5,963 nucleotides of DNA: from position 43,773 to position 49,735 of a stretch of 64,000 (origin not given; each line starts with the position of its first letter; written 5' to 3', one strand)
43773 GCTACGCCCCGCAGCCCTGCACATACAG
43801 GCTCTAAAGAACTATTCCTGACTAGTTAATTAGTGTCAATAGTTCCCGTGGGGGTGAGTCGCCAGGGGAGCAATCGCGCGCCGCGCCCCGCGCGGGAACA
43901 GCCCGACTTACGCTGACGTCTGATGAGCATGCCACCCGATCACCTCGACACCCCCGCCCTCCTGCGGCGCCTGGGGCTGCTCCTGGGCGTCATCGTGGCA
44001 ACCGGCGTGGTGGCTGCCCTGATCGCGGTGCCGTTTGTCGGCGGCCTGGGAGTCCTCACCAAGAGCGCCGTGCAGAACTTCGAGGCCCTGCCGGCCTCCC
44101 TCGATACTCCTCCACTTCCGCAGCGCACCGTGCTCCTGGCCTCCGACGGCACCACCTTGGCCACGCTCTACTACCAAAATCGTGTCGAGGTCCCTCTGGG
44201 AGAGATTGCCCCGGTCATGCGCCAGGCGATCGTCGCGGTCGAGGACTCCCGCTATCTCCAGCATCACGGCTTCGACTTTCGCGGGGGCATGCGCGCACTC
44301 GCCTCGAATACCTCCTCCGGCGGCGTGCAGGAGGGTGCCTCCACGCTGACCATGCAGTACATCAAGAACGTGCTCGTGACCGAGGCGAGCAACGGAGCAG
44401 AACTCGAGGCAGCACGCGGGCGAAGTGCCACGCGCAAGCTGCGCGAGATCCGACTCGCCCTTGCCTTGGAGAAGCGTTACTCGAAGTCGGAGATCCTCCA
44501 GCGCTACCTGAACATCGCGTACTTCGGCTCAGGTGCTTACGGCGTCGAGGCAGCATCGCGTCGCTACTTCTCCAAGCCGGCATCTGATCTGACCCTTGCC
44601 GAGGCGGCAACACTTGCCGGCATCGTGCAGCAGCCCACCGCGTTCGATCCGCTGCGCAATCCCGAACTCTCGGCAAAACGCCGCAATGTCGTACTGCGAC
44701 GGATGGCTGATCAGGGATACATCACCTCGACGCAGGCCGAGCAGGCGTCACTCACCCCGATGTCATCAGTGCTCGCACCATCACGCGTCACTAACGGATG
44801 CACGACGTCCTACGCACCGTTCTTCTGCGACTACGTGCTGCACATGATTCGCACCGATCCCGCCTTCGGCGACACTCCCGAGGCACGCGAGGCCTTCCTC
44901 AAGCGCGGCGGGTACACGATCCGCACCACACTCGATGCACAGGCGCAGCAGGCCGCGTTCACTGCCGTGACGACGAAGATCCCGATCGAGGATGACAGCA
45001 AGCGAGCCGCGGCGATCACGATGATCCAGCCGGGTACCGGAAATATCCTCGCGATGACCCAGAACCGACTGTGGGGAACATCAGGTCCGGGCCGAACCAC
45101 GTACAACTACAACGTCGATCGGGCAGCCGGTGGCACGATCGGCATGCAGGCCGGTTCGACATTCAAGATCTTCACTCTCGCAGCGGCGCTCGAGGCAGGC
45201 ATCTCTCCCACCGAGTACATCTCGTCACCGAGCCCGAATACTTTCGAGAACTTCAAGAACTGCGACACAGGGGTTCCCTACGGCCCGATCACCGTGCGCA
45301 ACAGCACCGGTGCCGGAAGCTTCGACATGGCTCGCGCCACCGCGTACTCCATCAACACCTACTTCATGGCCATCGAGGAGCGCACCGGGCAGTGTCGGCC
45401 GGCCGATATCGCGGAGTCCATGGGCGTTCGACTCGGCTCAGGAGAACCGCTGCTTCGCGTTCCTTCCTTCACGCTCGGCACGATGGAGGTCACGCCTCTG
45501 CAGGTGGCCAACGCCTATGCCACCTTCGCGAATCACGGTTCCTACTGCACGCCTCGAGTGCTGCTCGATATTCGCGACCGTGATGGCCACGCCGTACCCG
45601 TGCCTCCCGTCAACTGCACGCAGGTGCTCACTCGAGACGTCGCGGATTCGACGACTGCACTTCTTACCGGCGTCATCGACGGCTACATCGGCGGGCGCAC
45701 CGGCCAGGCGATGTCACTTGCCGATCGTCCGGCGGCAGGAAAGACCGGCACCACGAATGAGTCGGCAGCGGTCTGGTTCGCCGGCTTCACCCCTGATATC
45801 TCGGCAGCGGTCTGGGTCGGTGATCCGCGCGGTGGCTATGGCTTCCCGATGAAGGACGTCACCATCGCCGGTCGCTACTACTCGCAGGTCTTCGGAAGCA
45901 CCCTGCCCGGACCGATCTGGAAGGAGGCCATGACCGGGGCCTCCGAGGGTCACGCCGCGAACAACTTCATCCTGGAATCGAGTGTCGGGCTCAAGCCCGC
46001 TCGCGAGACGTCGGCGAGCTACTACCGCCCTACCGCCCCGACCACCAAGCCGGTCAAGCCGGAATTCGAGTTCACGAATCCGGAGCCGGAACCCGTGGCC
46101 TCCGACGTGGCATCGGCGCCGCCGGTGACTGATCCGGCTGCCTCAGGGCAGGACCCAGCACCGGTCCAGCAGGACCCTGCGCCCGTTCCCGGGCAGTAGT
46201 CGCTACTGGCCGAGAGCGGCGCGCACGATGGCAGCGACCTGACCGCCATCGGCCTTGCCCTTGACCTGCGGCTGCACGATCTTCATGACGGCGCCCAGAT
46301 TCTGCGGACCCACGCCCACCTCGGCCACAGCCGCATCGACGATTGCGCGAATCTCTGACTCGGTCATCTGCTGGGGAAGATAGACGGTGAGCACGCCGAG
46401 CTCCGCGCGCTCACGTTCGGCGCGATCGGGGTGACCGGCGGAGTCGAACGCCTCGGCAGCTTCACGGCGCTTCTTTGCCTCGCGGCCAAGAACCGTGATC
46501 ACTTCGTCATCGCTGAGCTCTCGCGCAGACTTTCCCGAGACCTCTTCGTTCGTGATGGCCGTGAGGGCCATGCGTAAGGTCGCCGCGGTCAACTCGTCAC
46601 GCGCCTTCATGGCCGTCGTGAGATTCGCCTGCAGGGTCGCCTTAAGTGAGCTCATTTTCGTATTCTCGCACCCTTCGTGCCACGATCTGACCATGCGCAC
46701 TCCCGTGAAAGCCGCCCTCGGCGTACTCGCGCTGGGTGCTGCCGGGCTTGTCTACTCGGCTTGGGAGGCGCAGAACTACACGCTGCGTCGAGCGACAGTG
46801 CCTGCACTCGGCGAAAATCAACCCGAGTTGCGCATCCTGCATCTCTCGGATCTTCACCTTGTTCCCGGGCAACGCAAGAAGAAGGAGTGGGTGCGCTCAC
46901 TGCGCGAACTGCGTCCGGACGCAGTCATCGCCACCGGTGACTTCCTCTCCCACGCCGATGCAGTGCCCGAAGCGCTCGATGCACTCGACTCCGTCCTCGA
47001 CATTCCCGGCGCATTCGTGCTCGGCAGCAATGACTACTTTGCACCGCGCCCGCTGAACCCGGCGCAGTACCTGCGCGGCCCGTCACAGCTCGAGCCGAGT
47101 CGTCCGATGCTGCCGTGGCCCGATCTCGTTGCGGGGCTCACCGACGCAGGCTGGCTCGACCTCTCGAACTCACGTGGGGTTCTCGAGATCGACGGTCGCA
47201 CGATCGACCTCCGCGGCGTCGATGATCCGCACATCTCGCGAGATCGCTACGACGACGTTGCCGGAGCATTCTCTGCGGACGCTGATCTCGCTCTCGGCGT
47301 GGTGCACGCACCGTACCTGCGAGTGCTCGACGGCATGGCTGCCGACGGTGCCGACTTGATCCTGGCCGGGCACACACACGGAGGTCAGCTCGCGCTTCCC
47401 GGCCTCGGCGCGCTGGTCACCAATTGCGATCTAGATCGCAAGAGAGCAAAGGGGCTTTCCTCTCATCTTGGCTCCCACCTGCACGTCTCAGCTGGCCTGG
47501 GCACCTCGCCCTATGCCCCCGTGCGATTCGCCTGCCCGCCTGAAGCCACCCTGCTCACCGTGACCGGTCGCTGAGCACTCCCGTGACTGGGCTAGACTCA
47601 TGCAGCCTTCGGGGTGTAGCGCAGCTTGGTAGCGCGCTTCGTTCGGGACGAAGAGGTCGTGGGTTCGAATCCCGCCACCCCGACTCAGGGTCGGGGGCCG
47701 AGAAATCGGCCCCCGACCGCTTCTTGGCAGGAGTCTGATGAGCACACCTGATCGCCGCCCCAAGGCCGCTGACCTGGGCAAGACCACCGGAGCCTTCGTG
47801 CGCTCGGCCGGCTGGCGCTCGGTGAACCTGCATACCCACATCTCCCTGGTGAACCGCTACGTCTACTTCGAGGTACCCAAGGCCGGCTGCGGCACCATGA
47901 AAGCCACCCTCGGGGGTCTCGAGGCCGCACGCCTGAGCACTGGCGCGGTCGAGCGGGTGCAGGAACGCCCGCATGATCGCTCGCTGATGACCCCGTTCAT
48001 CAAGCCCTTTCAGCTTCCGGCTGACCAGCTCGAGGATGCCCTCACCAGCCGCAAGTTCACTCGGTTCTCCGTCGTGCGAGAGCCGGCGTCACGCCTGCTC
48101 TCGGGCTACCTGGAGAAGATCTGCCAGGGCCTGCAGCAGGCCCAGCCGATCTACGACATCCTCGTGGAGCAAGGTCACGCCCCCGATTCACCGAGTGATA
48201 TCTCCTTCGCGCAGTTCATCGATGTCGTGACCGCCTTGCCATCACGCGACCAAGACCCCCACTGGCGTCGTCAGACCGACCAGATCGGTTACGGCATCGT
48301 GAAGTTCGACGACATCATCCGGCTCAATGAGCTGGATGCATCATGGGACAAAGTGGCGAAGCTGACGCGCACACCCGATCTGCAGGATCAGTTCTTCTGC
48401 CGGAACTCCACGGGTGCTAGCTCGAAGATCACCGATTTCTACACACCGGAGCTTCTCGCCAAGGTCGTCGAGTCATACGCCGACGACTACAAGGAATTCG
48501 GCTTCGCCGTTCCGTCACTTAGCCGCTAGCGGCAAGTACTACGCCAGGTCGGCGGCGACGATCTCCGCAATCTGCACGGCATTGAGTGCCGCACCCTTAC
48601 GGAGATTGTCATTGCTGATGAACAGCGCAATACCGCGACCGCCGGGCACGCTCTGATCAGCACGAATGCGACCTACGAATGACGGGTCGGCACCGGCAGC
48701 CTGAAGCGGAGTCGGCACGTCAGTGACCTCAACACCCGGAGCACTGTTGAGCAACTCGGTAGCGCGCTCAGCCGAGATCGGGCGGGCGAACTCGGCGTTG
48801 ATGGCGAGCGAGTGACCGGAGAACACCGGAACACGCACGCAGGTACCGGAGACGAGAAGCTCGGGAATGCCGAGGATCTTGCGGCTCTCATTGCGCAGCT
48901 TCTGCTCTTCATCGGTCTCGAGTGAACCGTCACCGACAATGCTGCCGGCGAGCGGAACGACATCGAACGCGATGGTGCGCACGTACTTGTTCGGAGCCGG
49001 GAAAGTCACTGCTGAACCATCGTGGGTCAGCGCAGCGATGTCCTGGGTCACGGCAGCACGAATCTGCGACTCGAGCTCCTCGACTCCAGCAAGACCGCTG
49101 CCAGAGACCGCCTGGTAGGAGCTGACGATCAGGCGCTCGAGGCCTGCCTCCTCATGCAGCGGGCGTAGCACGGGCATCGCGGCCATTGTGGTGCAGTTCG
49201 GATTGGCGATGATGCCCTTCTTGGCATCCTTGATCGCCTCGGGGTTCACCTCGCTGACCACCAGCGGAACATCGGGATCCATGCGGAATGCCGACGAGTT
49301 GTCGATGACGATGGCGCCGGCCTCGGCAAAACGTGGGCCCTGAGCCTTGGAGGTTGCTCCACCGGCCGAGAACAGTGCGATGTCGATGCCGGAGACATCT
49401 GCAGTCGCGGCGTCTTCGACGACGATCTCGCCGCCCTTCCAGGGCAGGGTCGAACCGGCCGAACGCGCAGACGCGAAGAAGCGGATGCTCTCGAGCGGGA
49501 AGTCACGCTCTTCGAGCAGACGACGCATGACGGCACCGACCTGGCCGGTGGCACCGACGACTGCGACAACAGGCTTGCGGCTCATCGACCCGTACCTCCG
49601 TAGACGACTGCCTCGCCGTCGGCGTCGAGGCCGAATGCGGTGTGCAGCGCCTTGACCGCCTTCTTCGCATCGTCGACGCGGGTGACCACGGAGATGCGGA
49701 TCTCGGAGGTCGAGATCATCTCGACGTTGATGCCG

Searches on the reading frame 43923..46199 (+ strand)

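Call 34: search_protein_families(library=pfam, proteins=[window:43923-46199:+], max_evalue=0.0001)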
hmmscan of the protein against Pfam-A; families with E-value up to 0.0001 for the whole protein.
window:43923-46199:+ (758 aa): 2 families
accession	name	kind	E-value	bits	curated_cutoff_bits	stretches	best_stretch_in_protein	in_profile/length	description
PF00912.28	Transgly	-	5.5e-61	205.5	27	1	76-261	2-177/178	Transglycosylase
PF00905.27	Transpeptidase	-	1.2e-24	87.5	22.1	1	364-632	2-273/299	Penicillin binding protein transpeptidase domain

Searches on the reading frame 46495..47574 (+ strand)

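Call 35: search_protein_families(library=pfam, proteins=[window:46495-47574:+], max_evalue=0.0001)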
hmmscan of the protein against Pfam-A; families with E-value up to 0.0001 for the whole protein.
window:46495-47574:+ (359 aa): 2 families
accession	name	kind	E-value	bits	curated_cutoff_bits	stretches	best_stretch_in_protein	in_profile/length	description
PF00149.33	Metallophos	-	7.1e-11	43.3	21.5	1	112-296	1-190/191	Calcineurin-like phosphoesterase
PF12850.12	Metallophos_2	-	3.8e-07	30.7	27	1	113-295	2-117/154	Calcineurin-like phosphoesterase superfamily domain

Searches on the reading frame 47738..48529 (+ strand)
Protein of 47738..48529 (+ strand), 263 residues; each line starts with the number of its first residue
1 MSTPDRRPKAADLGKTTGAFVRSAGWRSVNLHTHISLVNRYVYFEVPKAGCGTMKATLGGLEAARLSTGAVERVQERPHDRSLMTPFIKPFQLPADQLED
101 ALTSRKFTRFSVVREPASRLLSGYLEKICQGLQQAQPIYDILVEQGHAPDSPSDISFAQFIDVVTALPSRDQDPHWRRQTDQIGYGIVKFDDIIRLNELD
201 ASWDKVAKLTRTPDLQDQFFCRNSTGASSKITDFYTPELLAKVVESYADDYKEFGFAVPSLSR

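Call 35: search_protein_families(library=pfam, proteins=[window:47738-48529:+], max_evalue=0.0001)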
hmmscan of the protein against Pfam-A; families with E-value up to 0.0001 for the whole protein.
window:47738-48529:+ (263 aa): 1 family
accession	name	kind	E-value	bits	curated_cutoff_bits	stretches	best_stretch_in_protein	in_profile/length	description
PF03567.20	Sulfotransfer_2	-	2.9e-20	73.9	22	1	39-257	9-252/252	Sulfotransferase family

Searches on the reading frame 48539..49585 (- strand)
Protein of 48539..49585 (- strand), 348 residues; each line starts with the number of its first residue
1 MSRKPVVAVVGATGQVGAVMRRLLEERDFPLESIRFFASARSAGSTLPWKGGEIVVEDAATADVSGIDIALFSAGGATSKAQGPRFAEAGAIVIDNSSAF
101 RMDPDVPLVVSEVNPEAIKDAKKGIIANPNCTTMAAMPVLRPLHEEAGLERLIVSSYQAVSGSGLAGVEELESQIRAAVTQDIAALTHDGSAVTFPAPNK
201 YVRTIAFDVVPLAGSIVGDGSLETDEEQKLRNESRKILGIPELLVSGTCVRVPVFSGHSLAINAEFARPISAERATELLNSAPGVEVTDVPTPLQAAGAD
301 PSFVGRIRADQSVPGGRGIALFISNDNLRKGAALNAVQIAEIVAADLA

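Call 35: search_protein_families(library=pfam, proteins=[window:48539-49585:-], max_evalue=0.0001)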
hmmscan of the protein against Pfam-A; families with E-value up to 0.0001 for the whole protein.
window:48539-49585:- (348 aa): 2 families
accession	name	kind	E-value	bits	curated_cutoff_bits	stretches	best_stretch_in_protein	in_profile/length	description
PF02774.23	Semialdhyde_dhC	-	4.4e-47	161.1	26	1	140-330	1-184/184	Semialdehyde dehydrogenase, dimerisation domain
PF01118.30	Semialdhyde_dh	-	1.9e-37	128.8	26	1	7-121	2-121/121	Semialdehyde dehydrogenase, NAD binding domain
